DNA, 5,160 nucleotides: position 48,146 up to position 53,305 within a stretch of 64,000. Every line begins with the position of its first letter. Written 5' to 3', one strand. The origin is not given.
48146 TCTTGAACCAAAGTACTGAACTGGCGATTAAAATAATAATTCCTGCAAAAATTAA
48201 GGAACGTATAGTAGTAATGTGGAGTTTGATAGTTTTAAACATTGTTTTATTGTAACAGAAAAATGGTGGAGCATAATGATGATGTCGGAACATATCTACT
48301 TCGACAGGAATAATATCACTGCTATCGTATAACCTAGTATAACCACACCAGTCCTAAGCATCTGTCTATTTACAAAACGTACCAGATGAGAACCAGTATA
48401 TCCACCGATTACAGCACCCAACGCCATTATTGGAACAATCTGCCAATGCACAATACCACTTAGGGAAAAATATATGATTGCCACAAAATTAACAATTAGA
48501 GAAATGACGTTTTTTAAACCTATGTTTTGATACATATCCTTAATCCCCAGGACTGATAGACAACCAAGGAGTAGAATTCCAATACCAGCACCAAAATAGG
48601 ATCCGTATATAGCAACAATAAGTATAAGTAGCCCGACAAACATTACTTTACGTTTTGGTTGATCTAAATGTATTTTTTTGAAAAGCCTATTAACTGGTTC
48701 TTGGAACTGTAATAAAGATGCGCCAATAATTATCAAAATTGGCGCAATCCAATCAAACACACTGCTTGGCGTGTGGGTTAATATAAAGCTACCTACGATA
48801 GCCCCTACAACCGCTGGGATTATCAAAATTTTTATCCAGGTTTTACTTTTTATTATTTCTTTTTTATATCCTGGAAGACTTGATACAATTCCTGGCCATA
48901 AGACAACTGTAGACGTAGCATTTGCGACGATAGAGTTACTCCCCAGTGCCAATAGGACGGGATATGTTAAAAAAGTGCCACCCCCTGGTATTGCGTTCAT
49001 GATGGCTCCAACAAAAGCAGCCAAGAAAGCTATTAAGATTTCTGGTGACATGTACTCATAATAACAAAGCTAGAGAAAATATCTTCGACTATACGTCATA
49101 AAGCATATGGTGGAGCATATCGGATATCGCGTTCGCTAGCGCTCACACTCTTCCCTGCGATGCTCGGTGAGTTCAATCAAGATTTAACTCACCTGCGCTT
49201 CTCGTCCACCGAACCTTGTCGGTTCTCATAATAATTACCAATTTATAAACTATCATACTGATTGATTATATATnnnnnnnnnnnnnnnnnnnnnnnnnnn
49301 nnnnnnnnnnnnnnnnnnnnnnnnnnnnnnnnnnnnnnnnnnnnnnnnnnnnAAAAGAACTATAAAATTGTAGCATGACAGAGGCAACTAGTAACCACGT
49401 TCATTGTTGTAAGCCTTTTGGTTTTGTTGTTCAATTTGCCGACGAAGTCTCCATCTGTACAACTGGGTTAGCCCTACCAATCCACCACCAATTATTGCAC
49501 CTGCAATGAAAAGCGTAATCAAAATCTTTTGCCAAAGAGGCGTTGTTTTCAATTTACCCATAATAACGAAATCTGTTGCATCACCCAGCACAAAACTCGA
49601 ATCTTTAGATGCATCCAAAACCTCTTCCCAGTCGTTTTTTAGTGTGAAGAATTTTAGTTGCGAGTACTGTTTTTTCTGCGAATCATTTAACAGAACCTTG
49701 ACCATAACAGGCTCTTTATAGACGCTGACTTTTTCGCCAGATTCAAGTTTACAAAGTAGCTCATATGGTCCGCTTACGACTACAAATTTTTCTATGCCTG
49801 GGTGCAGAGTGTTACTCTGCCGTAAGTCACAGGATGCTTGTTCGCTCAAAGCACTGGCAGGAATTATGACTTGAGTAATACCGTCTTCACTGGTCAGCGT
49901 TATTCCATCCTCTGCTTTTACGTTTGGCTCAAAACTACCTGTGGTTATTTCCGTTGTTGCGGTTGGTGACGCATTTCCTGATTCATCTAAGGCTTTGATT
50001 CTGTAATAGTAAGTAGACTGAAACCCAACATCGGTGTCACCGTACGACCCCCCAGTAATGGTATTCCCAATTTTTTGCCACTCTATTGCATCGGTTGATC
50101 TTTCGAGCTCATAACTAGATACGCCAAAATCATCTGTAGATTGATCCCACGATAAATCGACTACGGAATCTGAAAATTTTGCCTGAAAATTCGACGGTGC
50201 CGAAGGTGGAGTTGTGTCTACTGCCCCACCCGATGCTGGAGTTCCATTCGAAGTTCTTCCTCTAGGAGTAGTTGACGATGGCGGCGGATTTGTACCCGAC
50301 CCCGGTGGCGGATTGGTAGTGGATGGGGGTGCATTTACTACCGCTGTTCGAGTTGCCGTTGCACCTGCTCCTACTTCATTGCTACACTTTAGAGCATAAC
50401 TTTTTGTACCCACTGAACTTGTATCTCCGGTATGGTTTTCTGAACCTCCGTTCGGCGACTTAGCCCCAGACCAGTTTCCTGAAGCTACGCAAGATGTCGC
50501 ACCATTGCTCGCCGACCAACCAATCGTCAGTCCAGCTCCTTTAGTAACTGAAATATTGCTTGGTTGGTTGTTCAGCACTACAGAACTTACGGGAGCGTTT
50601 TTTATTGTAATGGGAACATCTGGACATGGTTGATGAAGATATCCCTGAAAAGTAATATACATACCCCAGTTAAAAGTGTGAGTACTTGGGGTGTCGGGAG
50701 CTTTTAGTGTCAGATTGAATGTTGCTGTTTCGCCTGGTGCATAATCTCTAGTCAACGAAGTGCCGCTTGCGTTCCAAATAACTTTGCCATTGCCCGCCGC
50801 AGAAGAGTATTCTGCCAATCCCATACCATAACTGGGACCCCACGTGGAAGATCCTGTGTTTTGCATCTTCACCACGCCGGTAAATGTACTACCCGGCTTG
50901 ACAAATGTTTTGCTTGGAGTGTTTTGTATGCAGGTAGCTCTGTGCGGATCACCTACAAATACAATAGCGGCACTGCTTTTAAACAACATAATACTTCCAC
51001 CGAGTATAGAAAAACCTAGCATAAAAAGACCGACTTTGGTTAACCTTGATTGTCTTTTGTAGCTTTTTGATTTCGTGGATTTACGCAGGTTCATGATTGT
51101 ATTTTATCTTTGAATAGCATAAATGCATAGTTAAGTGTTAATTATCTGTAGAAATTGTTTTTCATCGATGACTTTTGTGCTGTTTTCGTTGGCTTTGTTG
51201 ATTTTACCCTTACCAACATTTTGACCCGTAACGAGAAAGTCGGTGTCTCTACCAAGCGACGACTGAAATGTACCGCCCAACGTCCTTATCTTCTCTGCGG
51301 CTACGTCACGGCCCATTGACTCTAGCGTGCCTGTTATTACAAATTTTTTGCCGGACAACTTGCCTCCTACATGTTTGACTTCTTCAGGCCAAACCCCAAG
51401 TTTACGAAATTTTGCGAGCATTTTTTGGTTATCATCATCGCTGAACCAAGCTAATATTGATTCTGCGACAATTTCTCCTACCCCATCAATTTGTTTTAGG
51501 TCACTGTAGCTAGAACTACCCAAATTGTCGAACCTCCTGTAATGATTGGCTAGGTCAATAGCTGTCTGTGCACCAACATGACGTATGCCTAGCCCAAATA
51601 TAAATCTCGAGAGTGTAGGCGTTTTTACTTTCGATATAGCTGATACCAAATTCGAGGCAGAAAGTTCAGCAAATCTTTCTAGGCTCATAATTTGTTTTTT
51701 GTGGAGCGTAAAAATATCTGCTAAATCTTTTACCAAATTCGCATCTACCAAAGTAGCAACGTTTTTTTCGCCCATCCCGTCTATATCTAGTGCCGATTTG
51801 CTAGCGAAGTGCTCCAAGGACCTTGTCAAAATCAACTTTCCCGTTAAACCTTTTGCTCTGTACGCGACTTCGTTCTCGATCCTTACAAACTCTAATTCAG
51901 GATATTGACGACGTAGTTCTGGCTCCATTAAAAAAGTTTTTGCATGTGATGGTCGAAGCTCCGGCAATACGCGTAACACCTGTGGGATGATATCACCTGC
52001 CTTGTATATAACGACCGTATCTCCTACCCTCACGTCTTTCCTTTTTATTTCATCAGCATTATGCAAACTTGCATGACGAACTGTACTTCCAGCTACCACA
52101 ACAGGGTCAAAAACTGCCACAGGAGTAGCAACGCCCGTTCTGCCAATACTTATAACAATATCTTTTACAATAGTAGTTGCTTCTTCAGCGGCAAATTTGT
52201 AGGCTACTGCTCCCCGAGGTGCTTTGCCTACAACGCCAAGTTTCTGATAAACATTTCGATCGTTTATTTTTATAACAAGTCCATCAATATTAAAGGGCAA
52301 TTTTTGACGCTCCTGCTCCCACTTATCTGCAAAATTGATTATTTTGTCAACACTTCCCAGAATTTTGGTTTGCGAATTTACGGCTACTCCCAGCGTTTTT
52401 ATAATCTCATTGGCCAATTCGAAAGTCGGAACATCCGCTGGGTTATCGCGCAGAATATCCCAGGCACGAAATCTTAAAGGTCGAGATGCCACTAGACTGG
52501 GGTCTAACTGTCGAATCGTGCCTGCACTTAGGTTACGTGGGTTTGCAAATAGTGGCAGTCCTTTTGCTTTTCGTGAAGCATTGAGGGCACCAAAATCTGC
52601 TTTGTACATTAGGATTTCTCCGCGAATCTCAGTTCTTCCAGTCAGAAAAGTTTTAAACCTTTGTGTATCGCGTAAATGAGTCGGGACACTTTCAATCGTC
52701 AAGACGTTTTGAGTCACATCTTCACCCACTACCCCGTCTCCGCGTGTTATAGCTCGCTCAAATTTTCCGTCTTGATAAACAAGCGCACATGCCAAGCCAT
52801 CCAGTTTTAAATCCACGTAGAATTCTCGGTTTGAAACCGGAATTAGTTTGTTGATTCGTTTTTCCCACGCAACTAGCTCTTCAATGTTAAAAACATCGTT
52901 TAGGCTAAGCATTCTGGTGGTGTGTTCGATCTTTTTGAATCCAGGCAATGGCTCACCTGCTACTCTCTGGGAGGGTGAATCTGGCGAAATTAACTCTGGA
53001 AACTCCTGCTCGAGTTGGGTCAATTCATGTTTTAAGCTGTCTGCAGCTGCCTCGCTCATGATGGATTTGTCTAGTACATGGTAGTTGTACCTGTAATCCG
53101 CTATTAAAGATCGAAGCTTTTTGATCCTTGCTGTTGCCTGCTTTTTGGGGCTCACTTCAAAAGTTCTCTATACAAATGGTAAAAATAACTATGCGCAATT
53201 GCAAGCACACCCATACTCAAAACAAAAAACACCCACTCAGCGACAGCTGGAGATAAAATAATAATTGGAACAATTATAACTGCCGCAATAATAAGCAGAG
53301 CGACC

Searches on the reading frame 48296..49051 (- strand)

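Call 87: search_protein_families(library=pfam, proteins=[window:48296-49051:-], max_evalue=0.0001)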
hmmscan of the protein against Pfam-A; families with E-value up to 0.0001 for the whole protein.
window:48296-49051:- (251 aa): 1 family
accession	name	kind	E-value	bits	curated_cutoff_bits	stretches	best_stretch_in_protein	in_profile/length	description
PF01925.25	TauE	-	1.7e-34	120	32.6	1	9-245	2-235/237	Sulfite exporter TauE/SafE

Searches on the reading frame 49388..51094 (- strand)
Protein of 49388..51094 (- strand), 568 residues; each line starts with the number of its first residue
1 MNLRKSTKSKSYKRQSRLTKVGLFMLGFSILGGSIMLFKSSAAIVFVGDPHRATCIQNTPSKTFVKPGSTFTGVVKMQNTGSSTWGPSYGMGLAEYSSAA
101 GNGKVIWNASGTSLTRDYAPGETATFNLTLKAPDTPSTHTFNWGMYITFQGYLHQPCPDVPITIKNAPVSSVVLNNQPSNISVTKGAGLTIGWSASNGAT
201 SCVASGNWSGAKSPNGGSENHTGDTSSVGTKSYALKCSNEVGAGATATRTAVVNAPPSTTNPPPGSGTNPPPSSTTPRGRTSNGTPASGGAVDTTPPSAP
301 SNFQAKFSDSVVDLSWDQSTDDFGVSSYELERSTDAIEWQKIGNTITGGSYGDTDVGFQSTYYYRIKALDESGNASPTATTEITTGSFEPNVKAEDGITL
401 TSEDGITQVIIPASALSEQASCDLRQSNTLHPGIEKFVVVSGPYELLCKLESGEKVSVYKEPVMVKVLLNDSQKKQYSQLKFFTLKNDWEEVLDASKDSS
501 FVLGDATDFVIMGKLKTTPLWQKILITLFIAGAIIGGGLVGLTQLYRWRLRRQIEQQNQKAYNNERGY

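Call 87: search_protein_families(library=pfam, proteins=[window:49388-51094:-], max_evalue=0.0001)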
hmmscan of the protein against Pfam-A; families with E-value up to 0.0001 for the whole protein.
window:49388-51094:- (568 aa): 1 family
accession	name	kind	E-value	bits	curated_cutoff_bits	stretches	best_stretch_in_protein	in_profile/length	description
PF16158.11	N_BRCA1_IG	-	2.9e-08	34.6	28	1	59-146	2-91/108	Ig-like domain from next to BRCA1 gene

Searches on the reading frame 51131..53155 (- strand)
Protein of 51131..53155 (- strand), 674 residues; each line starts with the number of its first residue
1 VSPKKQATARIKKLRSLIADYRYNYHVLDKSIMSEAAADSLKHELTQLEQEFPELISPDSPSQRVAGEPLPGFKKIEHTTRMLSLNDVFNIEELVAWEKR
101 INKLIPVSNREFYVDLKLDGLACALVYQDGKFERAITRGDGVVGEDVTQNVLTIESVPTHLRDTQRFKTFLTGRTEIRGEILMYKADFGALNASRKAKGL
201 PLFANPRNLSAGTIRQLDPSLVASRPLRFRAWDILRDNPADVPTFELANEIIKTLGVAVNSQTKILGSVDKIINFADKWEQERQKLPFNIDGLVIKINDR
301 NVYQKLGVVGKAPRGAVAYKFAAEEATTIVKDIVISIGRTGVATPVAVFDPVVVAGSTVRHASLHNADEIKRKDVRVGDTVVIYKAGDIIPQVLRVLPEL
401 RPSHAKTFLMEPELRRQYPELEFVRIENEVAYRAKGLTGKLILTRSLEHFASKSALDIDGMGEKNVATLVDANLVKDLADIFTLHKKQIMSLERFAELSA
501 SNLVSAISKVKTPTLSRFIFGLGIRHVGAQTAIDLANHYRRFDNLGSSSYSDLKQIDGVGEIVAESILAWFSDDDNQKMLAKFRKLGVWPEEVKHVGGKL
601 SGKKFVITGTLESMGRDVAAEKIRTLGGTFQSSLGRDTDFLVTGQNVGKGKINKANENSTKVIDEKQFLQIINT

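Call 87: search_protein_families(library=pfam, proteins=[window:51131-53155:-], max_evalue=0.0001)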
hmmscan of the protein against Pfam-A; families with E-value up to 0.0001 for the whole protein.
window:51131-53155:- (674 aa): 6 families
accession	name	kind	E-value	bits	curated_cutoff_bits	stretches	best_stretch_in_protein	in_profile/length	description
PF01653.23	DNA_ligase_aden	-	1.7e-82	277.2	27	1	73-324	4-253/253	NAD-dependent DNA ligase adenylation domain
PF03120.22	DNA_ligase_OB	-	1.6e-31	108.4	32.9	1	327-403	1-77/79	NAD-dependent DNA ligase OB-fold domain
PF12826.13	HHH_2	-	1.3e-21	76.9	27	1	517-579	1-63/64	Helix-hairpin-helix motif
PF00533.33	BRCT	-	8.7e-12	45.5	21.3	1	597-672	3-78/78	BRCA1 C Terminus (BRCT) domain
PF14520.12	HHH_5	-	1.6e-06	28.9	27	0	522-568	5-52/57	Helix-hairpin-helix domain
PF22745.1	Nlig-Ia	-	8.7e-05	23.5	27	0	9-57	4-52/92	DNA ligase-like, N-terminal NAD+-binding domain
